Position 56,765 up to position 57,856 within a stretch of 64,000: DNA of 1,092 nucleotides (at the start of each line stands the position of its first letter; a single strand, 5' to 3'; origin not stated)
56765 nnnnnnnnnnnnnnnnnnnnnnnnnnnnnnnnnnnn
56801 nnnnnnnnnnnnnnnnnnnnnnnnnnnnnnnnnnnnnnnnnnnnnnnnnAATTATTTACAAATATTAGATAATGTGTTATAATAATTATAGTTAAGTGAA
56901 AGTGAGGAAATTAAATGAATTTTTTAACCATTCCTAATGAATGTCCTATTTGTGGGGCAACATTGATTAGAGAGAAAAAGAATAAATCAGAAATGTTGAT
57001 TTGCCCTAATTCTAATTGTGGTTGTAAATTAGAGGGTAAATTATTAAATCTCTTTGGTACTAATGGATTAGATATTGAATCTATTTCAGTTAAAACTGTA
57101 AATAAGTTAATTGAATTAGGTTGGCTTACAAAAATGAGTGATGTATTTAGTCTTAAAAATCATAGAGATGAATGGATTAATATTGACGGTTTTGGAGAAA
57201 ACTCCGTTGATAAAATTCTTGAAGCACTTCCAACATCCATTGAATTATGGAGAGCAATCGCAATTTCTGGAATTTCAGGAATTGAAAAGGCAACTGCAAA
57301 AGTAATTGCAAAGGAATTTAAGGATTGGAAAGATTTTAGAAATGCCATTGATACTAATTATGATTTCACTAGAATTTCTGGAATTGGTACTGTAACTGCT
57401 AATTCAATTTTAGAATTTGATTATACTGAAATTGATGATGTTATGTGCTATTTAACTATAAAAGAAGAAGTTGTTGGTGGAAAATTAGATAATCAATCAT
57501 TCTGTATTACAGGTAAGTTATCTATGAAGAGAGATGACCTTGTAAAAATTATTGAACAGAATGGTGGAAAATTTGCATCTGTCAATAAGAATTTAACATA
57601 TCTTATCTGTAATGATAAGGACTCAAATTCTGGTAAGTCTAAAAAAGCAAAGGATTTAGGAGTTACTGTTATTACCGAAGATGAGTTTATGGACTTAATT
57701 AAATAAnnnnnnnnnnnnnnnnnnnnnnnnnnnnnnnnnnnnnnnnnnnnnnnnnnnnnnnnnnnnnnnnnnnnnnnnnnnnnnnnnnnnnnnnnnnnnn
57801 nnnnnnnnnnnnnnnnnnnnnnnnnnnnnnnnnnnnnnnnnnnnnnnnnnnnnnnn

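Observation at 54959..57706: NAD-dependent DNA ligase split into two genes by an ~860-bp insertion carrying a nucleotidyltransferase-like two-gene cassette and its own promoter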

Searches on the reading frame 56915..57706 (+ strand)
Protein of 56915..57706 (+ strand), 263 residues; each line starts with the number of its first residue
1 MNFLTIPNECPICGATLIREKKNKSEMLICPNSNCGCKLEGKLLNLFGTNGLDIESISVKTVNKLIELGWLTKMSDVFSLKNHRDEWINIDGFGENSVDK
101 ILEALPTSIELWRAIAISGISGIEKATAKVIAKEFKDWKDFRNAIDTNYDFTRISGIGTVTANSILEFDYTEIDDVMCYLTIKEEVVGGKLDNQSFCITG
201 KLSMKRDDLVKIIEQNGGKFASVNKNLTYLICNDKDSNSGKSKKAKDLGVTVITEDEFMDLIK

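Call 3: search_protein_families(library=pfam, proteins=[window:56915-57706:+], max_evalue=1)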
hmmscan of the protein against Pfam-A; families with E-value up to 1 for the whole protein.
window:56915-57706:+ (263 aa): 16 families
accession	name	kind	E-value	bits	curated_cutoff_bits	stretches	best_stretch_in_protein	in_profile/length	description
PF00533.33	BRCT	-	1.5e-15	57.6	21.3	1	189-262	4-78/78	BRCA1 C Terminus (BRCT) domain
PF12738.14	PTCB-BRCT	-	3.6e-08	33.7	22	1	197-254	4-60/63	twin BRCT domain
PF14520.12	HHH_5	-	3.4e-07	31.1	27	1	118-167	5-53/57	Helix-hairpin-helix domain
PF16589.12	BRCT_2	-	1.8e-05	25.4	27.3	1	192-242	4-56/86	BRCT domain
PF12826.13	HHH_2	-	0.00016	22.2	27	1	119-168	7-54/64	Helix-hairpin-helix motif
PF03119.21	DNA_ligase_ZBD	-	0.0021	18.4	25.8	1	9-35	1-25/27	NAD-dependent DNA ligase C4 zinc finger domain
PF21344.3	Zn_ribbon_LysW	-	0.01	15.9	27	1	9-40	2-32/46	Alpha-aminoadipate carrier protein LysW-like, globular domain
PF00633.29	HHH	-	0.013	15.8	24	1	152-168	14-30/30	Helix-hairpin-helix motif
PF14716.13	HHH_8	-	0.023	15.5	30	0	83-107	46-70/73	Helix-hairpin-helix domain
PF14354.12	Lar_restr_allev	-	0.051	14.3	28.6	1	9-37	5-33/58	Restriction alleviation protein Lar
PF10391.15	DNA_pol_lambd_f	-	0.062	13.6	29.8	1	151-176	3-28/51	Fingers domain of DNA polymerase lambda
PF19335.5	HMBD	-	0.076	13.4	23.6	1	7-18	15-26/28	Heavy metal binding domain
PF08271.17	Zn_Ribbon_TF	-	0.076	13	29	1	10-40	3-30/43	TFIIB zinc-binding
PF22795.1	DUF4796_N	-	0.098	12.9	27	1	3-17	15-29/29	DUF4796 N-terminal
PF06677.18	Auto_anti-p27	-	0.12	12.9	24.1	1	9-32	17-38/40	Sjogren's syndrome/scleroderma autoantigen 1 (Autoantigen p27)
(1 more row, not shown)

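Call 4: search_protein_families(library=phrogs, proteins=[window:56915-57706:+], max_evalue=0.01)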
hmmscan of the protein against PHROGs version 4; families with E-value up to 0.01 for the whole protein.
window:56915-57706:+ (263 aa): 5 families
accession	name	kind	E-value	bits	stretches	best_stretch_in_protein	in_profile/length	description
phrog_3869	-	DNA, RNA and nucleotide metabolism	2.5e-48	166.1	1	5-262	390-653/656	NAD-dependent DNA ligase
phrog_3498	-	DNA, RNA and nucleotide metabolism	2.6e-30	107.1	1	5-261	4-252/256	NAD-dependent DNA ligase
phrog_2561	-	DNA, RNA and nucleotide metabolism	1.1e-11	46.3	1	190-263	88-161/167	DNA ligase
phrog_13559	-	unknown function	0.0073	17.6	1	8-64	12-67/107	-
phrog_4412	-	DNA, RNA and nucleotide metabolism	0.0074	15.6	1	86-172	130-217/743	exonuclease V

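Call 24: search_dna_similar(query=window:56915-57706:+, collection=phages, mode=protein, max_rows=40, rows=spread)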
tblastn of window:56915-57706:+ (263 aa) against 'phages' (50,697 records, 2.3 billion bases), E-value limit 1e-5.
Records with a match: 119; places in all: 119; records where one place covers at least 80% of the query: 96.
Best place of each record, by identity: <60% 119.
By first word of the organism name: Bacteriophage 28; Vibrio 18; Ralstonia 10; Serratia 9; Aeromonas 7; Erwinia 6; Listeria 5; Klebsiella 5; Pseudomonas 5; Microcystis 3; and 14 more.
By host as written in the record: - 34; Ralstonia pseudosolanacearum 5; Erwinia amylovora 5; Vibrio mediterranei 4; Listeria monocytogenes 4; Aeromonas hydrophila 4; Microcystis aeruginosa FACHB524 3; Vibrio harveyi 3; and 36 more.
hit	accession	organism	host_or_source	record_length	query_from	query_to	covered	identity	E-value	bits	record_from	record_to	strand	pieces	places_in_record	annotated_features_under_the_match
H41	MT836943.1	Bacteriophage sp.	human fecal samples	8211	6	263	98%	35.7%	1e-29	122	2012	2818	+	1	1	record has no annotation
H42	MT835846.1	Bacteriophage sp.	human fecal samples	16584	6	261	97%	34.1%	7e-29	120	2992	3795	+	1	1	record has no annotation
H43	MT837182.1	Bacteriophage sp.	human fecal samples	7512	6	263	98%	32.5%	2e-28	119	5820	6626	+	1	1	record has no annotation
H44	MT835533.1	Bacteriophage sp.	human fecal samples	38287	10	262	96%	31.4%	2e-20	96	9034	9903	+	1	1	record has no annotation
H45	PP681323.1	Microcystis phage MaMV-DL01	Microcystis aeruginosa FACHB524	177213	6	263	98%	30.3%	6e-19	92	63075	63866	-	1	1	hypothetical protein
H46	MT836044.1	Bacteriophage sp.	human fecal samples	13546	6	262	98%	30.1%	2e-23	105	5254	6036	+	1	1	record has no annotation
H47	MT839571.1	Bacteriophage sp.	human fecal samples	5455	9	263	97%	28.9%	3e-17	87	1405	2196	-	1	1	record has no annotation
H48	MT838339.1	Bacteriophage sp.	human fecal samples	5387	6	263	98%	27.8%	1e-22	102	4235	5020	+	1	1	record has no annotation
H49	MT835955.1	Bacteriophage sp.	human fecal samples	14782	6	262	98%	27.1%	3e-14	78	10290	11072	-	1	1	record has no annotation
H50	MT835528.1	Bacteriophage sp.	human fecal samples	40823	7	263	98%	26.7%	2e-11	69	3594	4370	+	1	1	record has no annotation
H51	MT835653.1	Bacteriophage sp.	human fecal samples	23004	7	261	97%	26.6%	6e-21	97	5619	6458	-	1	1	record has no annotation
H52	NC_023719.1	Bacillus phage G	Bacillus megaterium str. ATCC 43725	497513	4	263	99%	25.7%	7e-12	71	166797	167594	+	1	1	236: NAD-dependent DNA ligase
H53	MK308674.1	Vibrio phage vB_VmeM-Yong XC31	Vibrio mediterranei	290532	4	263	99%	25.1%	4e-7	57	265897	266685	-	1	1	DNA ligase (NAD(+))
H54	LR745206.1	uncultured phage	metagenomic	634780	52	263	81%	30.2%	2e-6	54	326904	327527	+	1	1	record has no annotation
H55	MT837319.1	Bacteriophage sp.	human fecal samples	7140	4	262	98%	24.3%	2e-11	70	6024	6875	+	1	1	record has no annotation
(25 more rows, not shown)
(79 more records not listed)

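Call 53: find_related_loci(query=A4, collection=viral_contigs, flank=3000)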
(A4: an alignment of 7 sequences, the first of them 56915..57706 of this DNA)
Query A4 (263 aa) in viral_contigs; peptide patterns used: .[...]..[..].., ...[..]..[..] (x = any residue, [..] = any of these).
126 stretches matched a pattern; 21 encode a relative of the query (tblastn E <= 1e-3); 21 distinct loci.
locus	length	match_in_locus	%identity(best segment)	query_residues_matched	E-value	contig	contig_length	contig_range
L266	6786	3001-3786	65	3-262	3e-115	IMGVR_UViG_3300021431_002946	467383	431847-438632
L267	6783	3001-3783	64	2-262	8e-114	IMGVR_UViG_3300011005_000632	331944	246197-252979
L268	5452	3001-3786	61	3-262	1e-107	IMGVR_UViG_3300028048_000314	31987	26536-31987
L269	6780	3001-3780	44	10-260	3e-59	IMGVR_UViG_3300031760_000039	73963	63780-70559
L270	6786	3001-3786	41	9-263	6e-57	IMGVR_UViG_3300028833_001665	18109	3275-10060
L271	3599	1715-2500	41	9-263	2e-56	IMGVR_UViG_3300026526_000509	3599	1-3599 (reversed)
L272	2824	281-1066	41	9-263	1e-56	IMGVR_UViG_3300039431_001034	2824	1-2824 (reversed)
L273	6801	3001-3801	39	4-262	4e-56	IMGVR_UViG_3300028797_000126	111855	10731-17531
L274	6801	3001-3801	39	4-262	4e-56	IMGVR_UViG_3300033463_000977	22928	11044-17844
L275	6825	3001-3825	39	4-263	6e-56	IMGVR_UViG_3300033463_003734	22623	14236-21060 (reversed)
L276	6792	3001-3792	41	9-263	4e-55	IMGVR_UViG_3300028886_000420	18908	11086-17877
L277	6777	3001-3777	43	9-259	3e-55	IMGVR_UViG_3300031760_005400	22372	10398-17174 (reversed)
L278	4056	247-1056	39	7-262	2e-50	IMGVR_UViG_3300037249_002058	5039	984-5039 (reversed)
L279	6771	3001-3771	39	9-262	2e-50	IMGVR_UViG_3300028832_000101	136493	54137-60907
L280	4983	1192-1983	39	9-262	5e-47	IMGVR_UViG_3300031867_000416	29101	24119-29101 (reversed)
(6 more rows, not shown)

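Call 69: find_homologous_proteins(query=window:56915-57706:+, max_evalue=1e-10)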
Query window:56915-57706:+ (263 aa): 138 proteins with E <= 1e-10 among 595 candidates; the best 120 are listed.
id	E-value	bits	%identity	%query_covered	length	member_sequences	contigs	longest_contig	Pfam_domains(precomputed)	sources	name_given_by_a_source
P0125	3.2e-165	566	97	100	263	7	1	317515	PF00533.34,PF16589.13,PF12738.14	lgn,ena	-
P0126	3.1e-123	428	70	100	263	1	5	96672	PF14520.13,PF00533.34,PF16589.13,PF12738.14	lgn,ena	-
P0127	2.4e-120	419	71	100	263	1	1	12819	PF00533.34,PF16589.13,PF12738.14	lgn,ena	-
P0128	2.6e-118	412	68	100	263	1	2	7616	PF14520.13,PF00533.34,PF12738.14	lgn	-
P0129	6.2e-118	411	71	100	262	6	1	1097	PF00533.34,PF16589.13,PF12738.14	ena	-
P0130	2.9e-117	409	70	100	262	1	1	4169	PF00533.34,PF16589.13,PF12738.14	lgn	-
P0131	5.2e-117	408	69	100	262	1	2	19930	PF00533.34,PF16589.13,PF12738.14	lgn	-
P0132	7.8e-116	404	68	100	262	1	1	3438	PF00533.34,PF16589.13,PF12738.14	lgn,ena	-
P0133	1.9e-115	403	67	100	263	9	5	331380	PF12826.14,PF14520.13,PF00533.34,PF12738.14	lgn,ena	-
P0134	2.4e-114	399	70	98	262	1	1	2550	PF12826.14,PF14520.13,PF00533.34,PF16589.13,PF12738.14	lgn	-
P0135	3.0e-113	396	68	98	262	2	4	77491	PF00533.34,PF12738.14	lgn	-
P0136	1.9e-112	393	68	98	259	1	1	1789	PF12826.14,PF00533.34,PF16589.13,PF12738.14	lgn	-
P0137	2.6e-112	393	67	99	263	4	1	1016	PF12826.14,PF14520.13,PF00533.34,PF16589.13,PF00633.30,PF12738.14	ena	-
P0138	3.1e-112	392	66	100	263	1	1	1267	PF12826.14,PF14520.13,PF00533.34,PF16589.13,PF12738.14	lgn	-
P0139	3.3e-112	392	66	99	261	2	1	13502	PF12826.14,PF00533.34,PF12738.14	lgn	-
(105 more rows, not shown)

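Call 75: search_protein_families(library=ncbifam, proteins=[window:56915-57706:+], max_evalue=0.01)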
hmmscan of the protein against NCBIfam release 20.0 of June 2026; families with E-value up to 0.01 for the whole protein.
window:56915-57706:+ (263 aa): 8 families
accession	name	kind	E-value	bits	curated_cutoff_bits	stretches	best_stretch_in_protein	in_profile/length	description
NF005932.1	PRK07956.1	equivalog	3.9e-38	131.4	369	1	5-262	397-664/664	NAD-dependent DNA ligase LigA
TIGR00575.1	dnlj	equivalog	4e-36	124.6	444.45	1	4-258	389-652/652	NAD-dependent DNA ligase LigA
NF010931.0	PRK14351.1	equivalog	3.9e-28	98.4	1051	1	5-262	421-682/692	NAD-dependent DNA ligase LigA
NF010930.0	PRK14350.1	equivalog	7e-12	44.5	652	1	3-259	394-662/669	NAD-dependent DNA ligase LigA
NF004719.0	PRK06063.1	equivalog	7e-08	31.7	389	1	197-262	240-306/331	DEDDh family exonuclease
NF047932.1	antiphage_GapS2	exception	3.8e-05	24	330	1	178-254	109-188/189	anti-phage protein GapS2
NF004844.0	PRK06195.1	equivalog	0.00028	20.4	373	1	190-262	220-306/309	DNA polymerase III subunit epsilon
NF005987.0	PRK08097.1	equivalog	0.00058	18.4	498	1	32-176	408-548/562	NAD-dependent DNA ligase LigB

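Call 86: search_solved_structures(query=window:56915-57706:+, max_evalue=0.00001, show_alignments=1)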
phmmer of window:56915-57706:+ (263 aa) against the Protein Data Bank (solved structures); distinct sequences matched with E-value up to 0.00001: 10.
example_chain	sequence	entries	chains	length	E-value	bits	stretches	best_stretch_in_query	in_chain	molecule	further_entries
1dgs_A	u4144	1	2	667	1.4e-19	73.8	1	7-262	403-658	DNA LIGASE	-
2owo_A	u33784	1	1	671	1.9e-10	43.9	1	5-261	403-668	DNA ligase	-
5tt5_A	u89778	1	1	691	2.2e-10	43.7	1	5-261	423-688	DNA ligase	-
1v9p_A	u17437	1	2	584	1.7e-09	40.8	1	7-167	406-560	DNA ligase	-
8ak4_A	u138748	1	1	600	9.2e-08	35.1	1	6-165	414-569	DNA ligase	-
2k6g_A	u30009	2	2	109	1.7e-07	34.2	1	191-263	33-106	Replication factor C subunit 1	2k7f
2ebu_A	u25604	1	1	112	1.9e-07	34.1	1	191-263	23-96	Replication factor C subunit 1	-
3sgi_A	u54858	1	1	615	1.1e-06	31.5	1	5-168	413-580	DNA ligase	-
9hu3_B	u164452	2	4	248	1.8e-06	30.9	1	4-251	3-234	DNA ligase subunit B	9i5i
1l7b_A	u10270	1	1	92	6.1e-06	29.1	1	188-262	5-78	DNA LIGASE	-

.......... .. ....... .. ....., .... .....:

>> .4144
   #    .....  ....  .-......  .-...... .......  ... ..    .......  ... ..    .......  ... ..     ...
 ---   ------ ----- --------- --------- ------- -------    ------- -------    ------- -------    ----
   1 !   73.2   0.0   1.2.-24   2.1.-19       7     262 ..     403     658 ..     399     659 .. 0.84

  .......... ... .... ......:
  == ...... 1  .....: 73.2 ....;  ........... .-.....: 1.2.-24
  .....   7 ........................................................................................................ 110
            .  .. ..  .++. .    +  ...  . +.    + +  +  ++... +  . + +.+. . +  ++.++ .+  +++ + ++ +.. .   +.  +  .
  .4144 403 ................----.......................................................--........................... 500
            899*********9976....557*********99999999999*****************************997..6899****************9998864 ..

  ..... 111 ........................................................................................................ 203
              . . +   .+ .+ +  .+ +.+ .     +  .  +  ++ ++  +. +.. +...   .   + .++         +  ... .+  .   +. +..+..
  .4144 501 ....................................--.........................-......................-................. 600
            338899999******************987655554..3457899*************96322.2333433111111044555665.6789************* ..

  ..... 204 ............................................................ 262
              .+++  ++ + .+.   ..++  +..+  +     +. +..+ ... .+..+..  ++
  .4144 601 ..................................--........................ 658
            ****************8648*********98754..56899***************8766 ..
